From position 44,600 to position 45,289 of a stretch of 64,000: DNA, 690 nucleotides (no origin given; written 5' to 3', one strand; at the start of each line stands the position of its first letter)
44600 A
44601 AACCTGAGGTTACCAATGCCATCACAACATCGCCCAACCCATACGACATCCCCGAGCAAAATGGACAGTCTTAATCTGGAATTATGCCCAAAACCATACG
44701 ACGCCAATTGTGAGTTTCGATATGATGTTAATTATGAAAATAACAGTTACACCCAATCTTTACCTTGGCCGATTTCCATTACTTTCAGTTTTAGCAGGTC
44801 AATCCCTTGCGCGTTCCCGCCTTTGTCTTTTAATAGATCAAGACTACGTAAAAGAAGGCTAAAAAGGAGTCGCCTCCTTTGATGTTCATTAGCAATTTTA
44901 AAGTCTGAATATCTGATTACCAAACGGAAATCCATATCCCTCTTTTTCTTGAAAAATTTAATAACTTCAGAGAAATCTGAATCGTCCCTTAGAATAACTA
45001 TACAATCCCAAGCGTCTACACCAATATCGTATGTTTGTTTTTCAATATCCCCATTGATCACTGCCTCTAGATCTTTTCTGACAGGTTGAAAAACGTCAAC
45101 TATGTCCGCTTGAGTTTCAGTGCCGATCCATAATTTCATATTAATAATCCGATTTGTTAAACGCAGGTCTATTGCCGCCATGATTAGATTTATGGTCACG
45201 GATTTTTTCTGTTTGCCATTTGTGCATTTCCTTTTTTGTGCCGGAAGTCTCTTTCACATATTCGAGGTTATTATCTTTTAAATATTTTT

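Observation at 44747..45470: Barstar-like immunity candidate paired with a start-less, Lys-rich C-terminal ORF fragment (orphan toxin module?)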

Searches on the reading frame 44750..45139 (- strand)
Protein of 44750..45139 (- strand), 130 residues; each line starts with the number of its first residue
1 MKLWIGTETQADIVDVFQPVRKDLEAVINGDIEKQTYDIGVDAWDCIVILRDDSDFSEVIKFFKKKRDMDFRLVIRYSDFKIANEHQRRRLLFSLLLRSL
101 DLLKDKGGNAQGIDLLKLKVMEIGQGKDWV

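Call 6: search_protein_families(library=pfam, proteins=[window:44750-45139:-], max_evalue=1)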
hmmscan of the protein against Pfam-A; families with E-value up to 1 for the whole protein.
seq(130 aa): 1 family
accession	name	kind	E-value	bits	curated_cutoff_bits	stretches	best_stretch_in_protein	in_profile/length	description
PF15571.11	Imm44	-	2.3e-09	38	25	1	1-106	1-112/126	Immunity protein 44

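Call 7: search_protein_families(library=ncbifam, proteins=[window:44750-45139:-], max_evalue=1)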
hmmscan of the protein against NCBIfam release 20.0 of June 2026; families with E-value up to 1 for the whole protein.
seq(130 aa): 0 families

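Call 19: find_homologous_proteins(query=window:44750-45139:-, max_evalue=0.001)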
Query seq(130 aa) (130 aa): 14 proteins with E <= 0.001 among 31 candidates.
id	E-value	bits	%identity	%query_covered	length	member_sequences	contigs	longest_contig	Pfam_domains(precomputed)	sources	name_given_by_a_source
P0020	1.8e-78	279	100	100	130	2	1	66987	PF15571.13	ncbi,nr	ncbi:MAG: Imm44 family immunity protein [Verrucomicrobiota bacterium]|nr:Imm44 family immunity prote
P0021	2.0e-40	156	56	100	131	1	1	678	PF15571.13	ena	-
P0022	7.9e-38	147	58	97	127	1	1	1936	PF15571.13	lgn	-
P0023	1.6e-35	140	57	99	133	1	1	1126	PF15571.13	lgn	-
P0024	4.8e-35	138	54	100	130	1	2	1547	PF15571.13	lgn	-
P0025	2.8e-31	126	52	97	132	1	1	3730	PF15571.13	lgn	-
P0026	2.1e-30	123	45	100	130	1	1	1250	PF15571.13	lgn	-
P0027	6.1e-30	122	52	95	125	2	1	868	PF15571.13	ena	-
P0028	8.8e-28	115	48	100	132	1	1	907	PF15571.13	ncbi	-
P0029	1.3e-27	114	47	99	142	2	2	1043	PF15571.13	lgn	-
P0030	4.1e-27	113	46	100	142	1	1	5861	PF15571.13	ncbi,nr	ncbi:MAG: Imm44 family immunity protein [Pseudomonadales bacterium]|nr:Imm44 family immunity protein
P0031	1.6e-26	111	45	100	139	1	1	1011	PF15571.13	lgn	-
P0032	1.7e-24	104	42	92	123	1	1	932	PF15571.13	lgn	-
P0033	5.2e-23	100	41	100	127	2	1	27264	PF15571.13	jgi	jgi:hypothetical protein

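Call 36: find_encoding_contigs(protein=P0020, flank=6000, max_places=4)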
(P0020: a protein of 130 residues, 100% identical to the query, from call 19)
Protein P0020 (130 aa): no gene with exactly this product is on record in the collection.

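Call 44: search_solved_structures(query=A2, max_evalue=10)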
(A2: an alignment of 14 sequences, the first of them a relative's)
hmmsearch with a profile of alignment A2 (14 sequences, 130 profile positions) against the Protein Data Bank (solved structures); distinct sequences matched with E-value up to 10: 17.
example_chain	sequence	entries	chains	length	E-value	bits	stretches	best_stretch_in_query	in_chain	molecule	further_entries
6on5_A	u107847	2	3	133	0.13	15.3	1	38-92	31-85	Retinol-binding protein 2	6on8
6wp1_A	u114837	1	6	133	0.19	14.8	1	36-92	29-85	Retinol-binding protein 2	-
4exz_A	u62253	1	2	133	0.28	14.3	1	36-92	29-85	Retinol-binding protein 2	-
4ruu_A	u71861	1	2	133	0.28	14.3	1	36-92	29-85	Retinol-binding protein 2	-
4zj0_A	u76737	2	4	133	0.33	14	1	36-92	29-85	Retinol-binding protein 2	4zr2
1b4m_A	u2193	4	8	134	0.34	14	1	36-86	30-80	CELLULAR RETINOL-BINDING PROTEIN II | CELLULAR RETINOL BINDING PROTEIN II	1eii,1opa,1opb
6e5q_A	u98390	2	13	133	0.41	13.7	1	36-92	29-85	Retinol-binding protein 2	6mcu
5fen_A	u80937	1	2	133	0.45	13.6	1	36-92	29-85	Retinol-binding protein 2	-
6e5e_A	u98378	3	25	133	0.46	13.6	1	37-92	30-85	Retinol-binding protein 2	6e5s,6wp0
9o3m_A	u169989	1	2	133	0.49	13.5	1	36-92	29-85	Retinol-binding protein 2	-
5faz_A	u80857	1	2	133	0.51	13.4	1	36-92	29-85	Retinol-binding protein 2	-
6on7_A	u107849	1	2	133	0.52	13.4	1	38-92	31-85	Retinol-binding protein 2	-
6e6l_A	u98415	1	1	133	0.54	13.3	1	36-92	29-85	Retinol-binding protein 2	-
6e5r_A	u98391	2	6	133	0.56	13.3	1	38-92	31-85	Retinol-binding protein 2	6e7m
6e50_A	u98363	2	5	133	0.71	13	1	36-92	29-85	Retinol-binding protein 2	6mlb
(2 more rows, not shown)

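Call 50: predict_structure(alignment_id=A2)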
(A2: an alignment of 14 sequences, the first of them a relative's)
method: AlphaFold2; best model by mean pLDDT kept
length: 130 residues; sequences in the alignment: 14
mean_pLDDT: 93.2   pTM: 0.85
mean pLDDT of the five models: 93.2, 92.3, 92.0, 91.7, 90.2
residues with pLDDT >= 90: 112; 70-90: 18; 50-70: 0; < 50: 0
segments of 3 or more residues with pLDDT < 50: none
pLDDT, mean of each block of 10 residues (from residue 1): 87 90 95 93 93 89 93 95 95 97 96 97 92
secondary structure, 60 per line:
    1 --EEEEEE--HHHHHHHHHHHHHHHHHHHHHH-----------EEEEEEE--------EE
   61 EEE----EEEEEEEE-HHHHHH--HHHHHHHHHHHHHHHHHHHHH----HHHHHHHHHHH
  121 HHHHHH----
elements in order: E3-8 H11-32 E44-50 E59-63 E68-75 H77-82 H85-105 H110-126
